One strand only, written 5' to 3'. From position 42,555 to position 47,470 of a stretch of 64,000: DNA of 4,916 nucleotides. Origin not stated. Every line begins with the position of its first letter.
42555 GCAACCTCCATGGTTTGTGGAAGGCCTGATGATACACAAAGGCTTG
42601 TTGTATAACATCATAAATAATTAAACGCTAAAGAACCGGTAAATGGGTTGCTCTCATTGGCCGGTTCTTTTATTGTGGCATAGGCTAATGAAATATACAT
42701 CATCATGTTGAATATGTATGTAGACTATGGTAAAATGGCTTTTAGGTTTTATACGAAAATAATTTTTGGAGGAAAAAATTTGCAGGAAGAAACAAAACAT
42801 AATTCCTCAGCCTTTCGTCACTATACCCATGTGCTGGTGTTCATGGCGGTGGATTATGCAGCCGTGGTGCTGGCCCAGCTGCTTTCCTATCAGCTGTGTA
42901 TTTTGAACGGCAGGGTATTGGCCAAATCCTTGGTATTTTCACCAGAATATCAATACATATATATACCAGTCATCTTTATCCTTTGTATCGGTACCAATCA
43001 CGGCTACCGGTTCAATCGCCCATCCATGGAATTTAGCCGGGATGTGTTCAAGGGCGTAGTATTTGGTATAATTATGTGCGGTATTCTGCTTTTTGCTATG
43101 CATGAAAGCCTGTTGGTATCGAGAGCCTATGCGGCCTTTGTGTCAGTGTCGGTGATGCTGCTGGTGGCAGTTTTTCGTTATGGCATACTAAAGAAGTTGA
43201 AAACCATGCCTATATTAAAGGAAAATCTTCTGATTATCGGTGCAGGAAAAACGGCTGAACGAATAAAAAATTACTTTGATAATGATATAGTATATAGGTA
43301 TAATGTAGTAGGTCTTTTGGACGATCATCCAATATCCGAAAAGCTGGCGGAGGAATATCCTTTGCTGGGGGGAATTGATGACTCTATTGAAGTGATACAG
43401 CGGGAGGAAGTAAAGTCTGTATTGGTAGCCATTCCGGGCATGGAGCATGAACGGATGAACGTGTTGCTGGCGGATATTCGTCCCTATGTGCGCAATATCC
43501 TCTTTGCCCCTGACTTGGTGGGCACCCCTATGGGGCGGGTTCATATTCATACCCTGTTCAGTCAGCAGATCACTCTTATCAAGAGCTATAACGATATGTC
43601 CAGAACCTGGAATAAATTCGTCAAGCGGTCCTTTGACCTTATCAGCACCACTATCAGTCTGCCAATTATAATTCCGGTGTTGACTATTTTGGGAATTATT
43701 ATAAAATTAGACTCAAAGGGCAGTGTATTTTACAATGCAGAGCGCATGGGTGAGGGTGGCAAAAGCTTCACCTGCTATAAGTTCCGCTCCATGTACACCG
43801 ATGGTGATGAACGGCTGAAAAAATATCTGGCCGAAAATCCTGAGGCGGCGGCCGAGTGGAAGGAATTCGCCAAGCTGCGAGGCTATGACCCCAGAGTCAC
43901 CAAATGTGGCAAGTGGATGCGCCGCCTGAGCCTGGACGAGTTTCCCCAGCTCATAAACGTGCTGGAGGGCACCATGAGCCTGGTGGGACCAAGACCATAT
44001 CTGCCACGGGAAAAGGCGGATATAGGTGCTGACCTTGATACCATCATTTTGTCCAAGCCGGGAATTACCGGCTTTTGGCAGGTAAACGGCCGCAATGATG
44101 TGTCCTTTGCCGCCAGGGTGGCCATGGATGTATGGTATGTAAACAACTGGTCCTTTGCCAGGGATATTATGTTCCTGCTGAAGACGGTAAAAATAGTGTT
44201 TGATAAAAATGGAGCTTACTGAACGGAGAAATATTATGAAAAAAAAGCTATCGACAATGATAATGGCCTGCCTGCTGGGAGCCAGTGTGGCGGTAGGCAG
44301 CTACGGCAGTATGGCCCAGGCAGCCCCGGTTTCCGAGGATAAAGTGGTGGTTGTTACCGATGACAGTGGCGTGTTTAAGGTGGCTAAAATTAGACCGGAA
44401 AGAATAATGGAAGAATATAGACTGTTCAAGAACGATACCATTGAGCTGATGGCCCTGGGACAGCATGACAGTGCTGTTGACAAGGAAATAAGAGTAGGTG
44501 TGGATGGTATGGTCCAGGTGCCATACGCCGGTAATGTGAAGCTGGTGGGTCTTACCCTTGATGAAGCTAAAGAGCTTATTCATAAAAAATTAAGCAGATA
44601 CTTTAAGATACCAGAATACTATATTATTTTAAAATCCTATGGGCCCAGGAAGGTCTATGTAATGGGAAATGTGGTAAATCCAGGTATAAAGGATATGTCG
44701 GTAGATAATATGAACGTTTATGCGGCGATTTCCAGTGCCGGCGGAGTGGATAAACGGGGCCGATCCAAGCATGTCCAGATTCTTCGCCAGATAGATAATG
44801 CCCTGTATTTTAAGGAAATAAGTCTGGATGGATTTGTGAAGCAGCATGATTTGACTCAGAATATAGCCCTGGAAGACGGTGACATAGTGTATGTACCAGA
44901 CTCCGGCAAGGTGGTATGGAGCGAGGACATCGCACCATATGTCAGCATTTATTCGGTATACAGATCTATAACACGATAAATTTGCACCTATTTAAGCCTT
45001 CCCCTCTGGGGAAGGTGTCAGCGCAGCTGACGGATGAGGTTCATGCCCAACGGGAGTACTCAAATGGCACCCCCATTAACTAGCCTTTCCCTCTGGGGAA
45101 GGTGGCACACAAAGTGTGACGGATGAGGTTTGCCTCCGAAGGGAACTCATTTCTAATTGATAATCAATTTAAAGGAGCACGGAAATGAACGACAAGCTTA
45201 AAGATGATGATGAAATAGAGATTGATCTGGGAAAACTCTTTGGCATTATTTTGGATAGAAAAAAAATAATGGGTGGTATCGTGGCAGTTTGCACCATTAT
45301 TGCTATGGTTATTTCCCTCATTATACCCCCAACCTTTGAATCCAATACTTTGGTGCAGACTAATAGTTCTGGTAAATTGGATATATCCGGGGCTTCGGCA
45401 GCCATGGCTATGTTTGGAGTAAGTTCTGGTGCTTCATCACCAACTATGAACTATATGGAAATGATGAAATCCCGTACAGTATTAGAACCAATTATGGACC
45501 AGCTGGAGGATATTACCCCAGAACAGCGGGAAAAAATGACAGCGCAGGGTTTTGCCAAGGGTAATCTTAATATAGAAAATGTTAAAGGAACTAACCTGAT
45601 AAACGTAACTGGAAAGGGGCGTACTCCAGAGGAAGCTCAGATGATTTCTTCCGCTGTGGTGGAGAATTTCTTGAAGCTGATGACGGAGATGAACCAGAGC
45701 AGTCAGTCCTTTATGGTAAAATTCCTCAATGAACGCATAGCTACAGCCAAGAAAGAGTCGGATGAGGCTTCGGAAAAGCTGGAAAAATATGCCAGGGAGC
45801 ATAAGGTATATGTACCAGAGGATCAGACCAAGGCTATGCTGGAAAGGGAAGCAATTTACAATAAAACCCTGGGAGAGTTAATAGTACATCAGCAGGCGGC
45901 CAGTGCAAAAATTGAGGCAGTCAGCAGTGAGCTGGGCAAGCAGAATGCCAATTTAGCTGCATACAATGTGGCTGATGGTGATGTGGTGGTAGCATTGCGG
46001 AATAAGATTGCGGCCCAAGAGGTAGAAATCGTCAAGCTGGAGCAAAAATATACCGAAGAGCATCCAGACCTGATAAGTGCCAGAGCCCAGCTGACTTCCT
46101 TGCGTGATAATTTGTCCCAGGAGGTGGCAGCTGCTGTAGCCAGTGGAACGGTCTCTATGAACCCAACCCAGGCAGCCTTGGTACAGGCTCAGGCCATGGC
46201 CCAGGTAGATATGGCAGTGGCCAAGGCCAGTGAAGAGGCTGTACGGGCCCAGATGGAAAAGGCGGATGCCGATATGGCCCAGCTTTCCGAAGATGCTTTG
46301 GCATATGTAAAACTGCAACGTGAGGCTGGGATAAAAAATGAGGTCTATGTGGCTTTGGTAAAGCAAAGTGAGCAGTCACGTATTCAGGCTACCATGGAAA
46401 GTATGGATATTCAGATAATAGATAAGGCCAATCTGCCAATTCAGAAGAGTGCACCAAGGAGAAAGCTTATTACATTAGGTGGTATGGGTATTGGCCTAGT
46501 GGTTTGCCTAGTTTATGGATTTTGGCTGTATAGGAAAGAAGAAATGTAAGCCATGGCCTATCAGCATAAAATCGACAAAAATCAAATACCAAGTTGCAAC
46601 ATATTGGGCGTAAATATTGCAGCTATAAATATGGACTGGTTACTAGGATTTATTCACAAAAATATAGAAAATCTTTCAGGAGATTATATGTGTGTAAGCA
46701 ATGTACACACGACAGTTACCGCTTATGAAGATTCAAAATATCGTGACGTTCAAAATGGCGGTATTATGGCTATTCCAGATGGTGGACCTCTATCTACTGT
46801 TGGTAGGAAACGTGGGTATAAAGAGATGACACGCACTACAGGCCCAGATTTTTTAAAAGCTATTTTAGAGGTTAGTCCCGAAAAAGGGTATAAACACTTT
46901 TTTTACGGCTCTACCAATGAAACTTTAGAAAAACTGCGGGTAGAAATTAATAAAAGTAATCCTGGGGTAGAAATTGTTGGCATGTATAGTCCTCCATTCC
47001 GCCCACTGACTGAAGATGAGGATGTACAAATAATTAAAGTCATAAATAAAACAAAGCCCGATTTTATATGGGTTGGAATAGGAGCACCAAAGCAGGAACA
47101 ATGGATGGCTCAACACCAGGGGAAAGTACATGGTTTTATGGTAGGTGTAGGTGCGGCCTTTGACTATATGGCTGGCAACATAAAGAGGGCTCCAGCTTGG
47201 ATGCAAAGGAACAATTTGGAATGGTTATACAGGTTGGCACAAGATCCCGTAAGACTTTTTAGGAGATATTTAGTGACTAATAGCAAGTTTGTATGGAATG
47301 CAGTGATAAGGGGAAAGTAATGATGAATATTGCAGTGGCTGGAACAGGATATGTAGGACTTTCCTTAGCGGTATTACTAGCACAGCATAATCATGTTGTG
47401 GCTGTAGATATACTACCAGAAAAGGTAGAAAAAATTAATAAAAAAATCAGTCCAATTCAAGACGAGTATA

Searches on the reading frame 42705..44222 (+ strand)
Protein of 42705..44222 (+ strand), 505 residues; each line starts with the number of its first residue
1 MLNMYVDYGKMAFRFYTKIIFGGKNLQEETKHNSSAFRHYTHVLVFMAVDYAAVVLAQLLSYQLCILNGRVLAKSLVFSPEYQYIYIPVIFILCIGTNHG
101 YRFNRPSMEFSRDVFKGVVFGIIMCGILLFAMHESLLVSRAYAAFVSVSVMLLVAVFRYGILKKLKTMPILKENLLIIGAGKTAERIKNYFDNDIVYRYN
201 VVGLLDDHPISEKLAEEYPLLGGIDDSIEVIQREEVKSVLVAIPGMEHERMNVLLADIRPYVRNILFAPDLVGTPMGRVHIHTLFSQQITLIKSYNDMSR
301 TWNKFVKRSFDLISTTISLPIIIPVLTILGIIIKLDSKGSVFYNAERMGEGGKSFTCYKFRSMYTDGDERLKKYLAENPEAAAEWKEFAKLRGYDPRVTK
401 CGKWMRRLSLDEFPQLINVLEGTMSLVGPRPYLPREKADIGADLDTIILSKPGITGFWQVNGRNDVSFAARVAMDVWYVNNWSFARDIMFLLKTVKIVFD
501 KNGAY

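Call 39: search_protein_families(library=pfam, proteins=[window:42705-44222:+], max_evalue=0.0001)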
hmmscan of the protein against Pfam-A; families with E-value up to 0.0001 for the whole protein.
window:42705-44222:+ (505 aa): 3 families
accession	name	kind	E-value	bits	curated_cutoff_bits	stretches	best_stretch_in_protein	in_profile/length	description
PF02397.22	Bac_transf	-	7.9e-59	198.6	27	1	307-499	1-178/179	Bacterial sugar transferase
PF13727.12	CoA_binding_3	-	3.9e-13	50.2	25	1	106-269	13-175/175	CoA-binding domain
PF17836.7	PglD_N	-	9.5e-05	23.3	23.4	0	174-243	1-65/78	PglD N-terminal domain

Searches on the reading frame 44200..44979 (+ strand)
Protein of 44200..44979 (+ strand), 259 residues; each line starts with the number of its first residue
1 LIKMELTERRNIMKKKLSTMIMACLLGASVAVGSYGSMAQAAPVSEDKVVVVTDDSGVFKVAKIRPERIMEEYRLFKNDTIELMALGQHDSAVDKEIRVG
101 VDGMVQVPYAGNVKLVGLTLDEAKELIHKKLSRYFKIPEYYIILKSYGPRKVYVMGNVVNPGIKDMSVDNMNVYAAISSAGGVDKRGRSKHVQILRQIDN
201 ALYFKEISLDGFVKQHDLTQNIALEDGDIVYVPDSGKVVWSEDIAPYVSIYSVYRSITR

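Call 39: search_protein_families(library=pfam, proteins=[window:44200-44979:+], max_evalue=0.0001)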
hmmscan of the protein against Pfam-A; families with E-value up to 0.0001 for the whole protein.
window:44200-44979:+ (259 aa): 3 families
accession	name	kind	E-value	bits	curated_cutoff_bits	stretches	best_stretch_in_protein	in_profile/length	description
PF02563.21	Poly_export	-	6.6e-14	52.3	28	1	71-143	5-75/77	Polysaccharide biosynthesis/export protein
PF22461.2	SLBB_2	-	5.1e-12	46.2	27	1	151-232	2-79/79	SLBB domain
PF10531.15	SLBB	-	7e-05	23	27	0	151-197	1-46/55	SLBB domain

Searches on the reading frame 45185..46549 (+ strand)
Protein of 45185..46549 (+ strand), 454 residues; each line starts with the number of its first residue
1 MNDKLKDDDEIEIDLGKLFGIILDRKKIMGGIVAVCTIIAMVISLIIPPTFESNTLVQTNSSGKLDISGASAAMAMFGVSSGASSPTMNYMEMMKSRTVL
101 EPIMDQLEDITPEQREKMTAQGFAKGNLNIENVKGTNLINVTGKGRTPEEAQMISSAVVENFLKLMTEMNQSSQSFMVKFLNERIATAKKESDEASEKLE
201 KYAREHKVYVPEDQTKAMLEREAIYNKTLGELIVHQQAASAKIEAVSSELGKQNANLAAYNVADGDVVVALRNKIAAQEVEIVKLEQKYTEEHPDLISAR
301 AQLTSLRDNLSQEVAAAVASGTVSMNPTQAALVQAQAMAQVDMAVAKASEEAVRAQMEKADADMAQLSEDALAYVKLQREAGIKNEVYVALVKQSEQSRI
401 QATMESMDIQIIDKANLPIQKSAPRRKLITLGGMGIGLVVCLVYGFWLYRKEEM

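Call 39: search_protein_families(library=pfam, proteins=[window:45185-46549:+], max_evalue=0.0001)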
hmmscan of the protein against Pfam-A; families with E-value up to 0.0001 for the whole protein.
window:45185-46549:+ (454 aa): 2 families
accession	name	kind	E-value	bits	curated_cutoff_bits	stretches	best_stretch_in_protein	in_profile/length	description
PF02706.20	Wzz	-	4.6e-15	56.1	25.5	1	12-107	2-91/91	Chain length determinant protein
PF13807.11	GNVR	-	5.8e-10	39.4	27.7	1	374-444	6-76/82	G-rich domain on putative tyrosine kinase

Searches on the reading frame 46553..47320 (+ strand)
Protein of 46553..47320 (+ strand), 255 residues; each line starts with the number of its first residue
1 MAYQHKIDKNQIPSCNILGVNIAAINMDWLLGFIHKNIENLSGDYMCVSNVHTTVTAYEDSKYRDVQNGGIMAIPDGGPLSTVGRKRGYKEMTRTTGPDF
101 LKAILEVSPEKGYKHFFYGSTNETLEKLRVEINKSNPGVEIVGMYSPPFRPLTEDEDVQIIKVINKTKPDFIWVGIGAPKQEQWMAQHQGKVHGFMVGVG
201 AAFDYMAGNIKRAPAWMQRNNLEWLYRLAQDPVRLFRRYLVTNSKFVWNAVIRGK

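Call 39: search_protein_families(library=pfam, proteins=[window:46553-47320:+], max_evalue=0.0001)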
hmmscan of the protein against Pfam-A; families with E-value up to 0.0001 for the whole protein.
window:46553-47320:+ (255 aa): 1 family
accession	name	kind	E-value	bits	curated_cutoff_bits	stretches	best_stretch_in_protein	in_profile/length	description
PF03808.19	Glyco_tran_WecG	-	4.3e-56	189.8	27.4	1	72-239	3-168/168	Glycosyl transferase WecG/TagA/CpsF family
